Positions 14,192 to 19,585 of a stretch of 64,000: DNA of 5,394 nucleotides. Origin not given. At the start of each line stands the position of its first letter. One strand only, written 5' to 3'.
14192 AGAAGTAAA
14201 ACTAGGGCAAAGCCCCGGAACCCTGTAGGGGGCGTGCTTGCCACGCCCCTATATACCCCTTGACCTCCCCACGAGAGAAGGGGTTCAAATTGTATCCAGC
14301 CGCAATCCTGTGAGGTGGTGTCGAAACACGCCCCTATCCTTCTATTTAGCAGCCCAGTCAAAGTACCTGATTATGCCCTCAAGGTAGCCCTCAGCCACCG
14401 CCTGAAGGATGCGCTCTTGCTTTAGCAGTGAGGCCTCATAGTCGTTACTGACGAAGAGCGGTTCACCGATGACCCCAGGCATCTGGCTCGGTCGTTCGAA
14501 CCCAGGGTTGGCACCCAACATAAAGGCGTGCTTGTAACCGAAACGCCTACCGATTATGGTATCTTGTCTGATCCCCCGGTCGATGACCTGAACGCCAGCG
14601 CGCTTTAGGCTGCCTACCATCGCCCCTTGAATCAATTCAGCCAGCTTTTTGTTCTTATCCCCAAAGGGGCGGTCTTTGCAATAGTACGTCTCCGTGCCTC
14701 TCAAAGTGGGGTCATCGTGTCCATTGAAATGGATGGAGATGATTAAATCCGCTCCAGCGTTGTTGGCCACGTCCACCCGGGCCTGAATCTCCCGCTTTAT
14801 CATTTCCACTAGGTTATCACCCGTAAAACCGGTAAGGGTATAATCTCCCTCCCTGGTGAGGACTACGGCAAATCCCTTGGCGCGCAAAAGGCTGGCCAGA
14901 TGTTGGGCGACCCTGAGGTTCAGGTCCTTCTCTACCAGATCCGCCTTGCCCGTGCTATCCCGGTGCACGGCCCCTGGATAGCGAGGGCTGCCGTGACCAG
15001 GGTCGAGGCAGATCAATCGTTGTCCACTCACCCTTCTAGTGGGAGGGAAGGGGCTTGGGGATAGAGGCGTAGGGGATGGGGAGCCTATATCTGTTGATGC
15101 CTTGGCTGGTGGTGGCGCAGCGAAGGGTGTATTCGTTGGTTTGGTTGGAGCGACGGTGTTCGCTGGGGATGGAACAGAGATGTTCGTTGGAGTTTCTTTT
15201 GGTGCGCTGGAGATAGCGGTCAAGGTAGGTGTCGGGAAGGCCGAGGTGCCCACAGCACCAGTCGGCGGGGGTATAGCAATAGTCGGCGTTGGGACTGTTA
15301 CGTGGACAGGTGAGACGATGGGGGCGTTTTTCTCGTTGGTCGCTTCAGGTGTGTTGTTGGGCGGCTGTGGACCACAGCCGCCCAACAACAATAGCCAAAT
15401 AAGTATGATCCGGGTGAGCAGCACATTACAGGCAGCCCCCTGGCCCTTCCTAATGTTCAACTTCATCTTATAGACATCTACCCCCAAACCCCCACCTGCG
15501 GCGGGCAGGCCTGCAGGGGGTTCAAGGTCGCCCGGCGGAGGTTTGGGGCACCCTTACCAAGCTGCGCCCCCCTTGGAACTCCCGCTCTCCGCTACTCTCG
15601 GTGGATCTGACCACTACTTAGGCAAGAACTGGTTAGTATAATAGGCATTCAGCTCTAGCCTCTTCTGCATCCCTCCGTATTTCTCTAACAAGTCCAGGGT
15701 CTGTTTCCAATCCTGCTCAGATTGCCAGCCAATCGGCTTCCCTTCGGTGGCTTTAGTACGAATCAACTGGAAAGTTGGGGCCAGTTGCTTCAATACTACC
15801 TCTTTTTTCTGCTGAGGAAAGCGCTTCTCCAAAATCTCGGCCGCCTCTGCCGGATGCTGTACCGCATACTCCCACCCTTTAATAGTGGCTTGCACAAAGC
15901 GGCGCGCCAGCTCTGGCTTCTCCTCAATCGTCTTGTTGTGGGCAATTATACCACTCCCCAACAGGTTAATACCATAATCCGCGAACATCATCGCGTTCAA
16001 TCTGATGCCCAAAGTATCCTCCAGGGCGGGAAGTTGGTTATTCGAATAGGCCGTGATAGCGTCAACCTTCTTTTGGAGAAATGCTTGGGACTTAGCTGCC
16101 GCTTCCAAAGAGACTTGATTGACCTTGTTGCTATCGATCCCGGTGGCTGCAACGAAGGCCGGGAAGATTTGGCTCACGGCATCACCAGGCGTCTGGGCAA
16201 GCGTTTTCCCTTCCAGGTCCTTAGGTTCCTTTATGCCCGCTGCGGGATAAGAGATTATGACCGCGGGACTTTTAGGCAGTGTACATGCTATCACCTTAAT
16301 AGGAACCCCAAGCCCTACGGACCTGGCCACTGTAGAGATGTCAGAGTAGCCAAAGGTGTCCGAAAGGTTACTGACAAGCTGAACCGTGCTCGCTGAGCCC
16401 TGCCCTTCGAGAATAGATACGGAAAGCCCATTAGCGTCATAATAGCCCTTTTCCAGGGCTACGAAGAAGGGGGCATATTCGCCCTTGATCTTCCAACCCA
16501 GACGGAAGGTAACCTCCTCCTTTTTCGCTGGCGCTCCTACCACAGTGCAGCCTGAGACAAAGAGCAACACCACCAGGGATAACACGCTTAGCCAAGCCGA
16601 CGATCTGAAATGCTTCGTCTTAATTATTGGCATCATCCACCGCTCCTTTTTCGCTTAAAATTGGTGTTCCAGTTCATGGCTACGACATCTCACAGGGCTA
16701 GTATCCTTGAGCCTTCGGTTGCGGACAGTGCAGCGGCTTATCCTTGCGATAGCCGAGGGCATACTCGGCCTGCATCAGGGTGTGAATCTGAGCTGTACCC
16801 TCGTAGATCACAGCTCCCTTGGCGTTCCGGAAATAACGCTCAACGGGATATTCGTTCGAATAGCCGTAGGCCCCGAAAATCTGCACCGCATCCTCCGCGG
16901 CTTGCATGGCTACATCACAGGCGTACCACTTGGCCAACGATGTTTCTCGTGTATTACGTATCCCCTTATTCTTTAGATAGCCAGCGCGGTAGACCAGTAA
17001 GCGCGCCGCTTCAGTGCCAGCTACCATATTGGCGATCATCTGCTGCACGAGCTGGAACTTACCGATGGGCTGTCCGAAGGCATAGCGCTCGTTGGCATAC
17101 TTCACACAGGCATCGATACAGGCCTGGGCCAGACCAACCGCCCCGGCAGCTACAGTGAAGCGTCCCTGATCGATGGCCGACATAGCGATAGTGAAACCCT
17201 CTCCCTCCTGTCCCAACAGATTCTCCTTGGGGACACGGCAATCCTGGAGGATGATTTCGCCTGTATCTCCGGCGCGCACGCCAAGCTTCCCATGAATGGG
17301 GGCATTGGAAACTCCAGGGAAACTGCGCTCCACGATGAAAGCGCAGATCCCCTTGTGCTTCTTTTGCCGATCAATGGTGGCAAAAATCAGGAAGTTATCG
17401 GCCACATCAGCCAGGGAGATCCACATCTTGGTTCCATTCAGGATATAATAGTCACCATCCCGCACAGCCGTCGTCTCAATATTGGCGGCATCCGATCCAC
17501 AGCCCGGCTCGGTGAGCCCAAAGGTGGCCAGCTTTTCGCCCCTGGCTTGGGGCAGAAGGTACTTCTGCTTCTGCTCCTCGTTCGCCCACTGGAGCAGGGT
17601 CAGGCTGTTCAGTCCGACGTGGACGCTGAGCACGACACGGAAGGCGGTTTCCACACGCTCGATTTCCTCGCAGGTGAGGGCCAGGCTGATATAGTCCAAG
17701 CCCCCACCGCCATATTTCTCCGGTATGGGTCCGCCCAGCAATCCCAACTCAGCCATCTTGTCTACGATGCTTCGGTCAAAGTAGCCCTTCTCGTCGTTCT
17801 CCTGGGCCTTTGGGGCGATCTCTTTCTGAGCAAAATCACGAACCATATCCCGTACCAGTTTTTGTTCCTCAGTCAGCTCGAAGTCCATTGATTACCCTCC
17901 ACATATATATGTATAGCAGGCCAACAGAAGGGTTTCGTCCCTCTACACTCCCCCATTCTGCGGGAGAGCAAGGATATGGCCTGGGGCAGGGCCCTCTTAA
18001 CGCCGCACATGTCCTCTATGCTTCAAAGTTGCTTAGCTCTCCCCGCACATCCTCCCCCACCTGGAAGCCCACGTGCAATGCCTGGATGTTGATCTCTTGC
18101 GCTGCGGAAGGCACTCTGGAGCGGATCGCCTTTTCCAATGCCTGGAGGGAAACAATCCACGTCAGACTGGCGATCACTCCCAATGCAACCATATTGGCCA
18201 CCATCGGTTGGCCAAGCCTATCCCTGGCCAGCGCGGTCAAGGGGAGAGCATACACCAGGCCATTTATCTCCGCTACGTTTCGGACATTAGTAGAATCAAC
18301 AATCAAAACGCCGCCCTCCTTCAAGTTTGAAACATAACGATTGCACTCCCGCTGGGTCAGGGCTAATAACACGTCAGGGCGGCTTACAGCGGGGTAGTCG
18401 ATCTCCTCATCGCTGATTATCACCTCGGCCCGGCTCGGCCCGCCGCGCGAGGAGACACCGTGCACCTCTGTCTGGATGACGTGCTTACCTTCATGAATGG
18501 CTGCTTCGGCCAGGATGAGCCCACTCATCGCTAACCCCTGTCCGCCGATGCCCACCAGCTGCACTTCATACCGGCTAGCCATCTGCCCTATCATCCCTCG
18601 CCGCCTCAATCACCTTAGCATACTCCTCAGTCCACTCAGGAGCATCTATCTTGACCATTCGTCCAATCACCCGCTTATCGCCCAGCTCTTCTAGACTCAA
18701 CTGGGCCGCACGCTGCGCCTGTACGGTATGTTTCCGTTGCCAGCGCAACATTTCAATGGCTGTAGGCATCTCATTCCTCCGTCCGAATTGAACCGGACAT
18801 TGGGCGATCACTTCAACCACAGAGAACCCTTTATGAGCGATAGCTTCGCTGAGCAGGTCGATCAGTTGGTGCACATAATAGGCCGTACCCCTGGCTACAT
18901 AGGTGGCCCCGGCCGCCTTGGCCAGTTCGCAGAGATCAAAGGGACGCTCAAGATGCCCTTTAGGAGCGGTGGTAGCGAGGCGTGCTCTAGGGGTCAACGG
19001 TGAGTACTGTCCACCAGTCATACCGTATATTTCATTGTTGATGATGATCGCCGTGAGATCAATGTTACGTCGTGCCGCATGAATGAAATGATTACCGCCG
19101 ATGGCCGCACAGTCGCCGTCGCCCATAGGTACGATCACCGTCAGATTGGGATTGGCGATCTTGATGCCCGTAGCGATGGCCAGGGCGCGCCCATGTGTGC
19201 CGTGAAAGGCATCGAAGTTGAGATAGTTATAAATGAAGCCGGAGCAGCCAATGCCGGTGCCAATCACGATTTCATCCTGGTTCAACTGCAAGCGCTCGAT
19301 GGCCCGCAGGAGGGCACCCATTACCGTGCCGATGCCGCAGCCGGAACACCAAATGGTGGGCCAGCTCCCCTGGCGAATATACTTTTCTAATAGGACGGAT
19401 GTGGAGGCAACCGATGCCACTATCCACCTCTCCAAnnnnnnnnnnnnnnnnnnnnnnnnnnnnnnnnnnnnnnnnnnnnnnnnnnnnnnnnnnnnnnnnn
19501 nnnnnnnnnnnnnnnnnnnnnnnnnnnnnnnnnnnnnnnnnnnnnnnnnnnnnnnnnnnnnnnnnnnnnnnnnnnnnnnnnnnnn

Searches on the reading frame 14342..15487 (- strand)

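Call 15: search_protein_families(library=pfam, proteins=[window:14342-15487:-], max_evalue=0.001)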
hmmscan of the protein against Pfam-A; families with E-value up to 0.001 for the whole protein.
window:14342-15487:- (381 aa): 1 family
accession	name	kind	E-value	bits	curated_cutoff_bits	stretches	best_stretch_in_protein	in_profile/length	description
PF01520.23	Amidase_3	-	4.4e-37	128.2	27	1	159-373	1-173/174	N-acetylmuramoyl-L-alanine amidase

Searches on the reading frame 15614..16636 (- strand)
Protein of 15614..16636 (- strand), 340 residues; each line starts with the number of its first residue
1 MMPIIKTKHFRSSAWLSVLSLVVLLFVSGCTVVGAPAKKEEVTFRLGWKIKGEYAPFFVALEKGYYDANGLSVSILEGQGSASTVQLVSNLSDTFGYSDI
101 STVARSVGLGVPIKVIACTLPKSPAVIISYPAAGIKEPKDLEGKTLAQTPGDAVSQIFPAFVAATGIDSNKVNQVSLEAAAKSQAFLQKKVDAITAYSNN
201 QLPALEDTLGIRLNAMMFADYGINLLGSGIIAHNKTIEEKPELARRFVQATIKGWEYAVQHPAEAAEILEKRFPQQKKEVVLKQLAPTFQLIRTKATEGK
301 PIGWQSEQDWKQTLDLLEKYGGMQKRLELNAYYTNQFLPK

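Call 15: search_protein_families(library=pfam, proteins=[window:15614-16636:-], max_evalue=0.001)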
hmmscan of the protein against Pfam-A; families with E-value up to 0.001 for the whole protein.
window:15614-16636:- (340 aa): 2 families
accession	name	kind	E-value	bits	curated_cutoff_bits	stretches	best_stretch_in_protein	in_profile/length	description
PF09084.16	NMT1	-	4.7e-49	167.6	20.5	1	53-265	3-216/216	NMT1/THI5 like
PF13379.11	NMT1_2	-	8.1e-06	26.3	24.7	1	38-268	2-247/252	NMT1-like family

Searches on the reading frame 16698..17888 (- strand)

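Call 15: search_protein_families(library=pfam, proteins=[window:16698-17888:-], max_evalue=0.001)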
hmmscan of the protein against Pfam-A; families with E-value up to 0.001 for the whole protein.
window:16698-17888:- (396 aa): 4 families
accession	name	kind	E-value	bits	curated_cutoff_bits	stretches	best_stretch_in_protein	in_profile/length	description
PF00441.29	Acyl-CoA_dh_1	-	2.5e-47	161.2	22.4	1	229-375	1-147/150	Acyl-CoA dehydrogenase, C-terminal domain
PF02771.21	Acyl-CoA_dh_N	-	4.2e-38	130.6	22.9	1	6-118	1-113/113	Acyl-CoA dehydrogenase, N-terminal domain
PF02770.24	Acyl-CoA_dh_M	-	9e-24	83.9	33.3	1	123-217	2-97/97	Acyl-CoA dehydrogenase, middle domain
PF08028.16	Acyl-CoA_dh_2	-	8.7e-22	78.3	22.7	1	245-365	2-132/134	Acyl-CoA dehydrogenase, C-terminal domain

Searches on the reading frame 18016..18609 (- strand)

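Call 15: search_protein_families(library=pfam, proteins=[window:18016-18609:-], max_evalue=0.001)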
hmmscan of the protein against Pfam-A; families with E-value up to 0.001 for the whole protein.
window:18016-18609:- (197 aa): 1 family
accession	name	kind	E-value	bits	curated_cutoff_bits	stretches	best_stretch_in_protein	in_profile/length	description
PF01558.24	POR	-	3e-39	135.4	27.4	1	22-183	1-173/173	Pyruvate ferredoxin/flavodoxin oxidoreductase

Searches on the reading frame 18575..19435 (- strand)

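Call 15: search_protein_families(library=pfam, proteins=[window:18575-19435:-], max_evalue=0.001)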
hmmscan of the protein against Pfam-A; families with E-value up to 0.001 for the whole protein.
window:18575-19435:- (286 aa): 1 family
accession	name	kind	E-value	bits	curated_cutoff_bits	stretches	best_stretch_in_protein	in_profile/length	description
PF02775.26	TPP_enzyme_C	-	2.3e-35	122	21.9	1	62-209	2-151/151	Thiamine pyrophosphate enzyme, C-terminal TPP binding domain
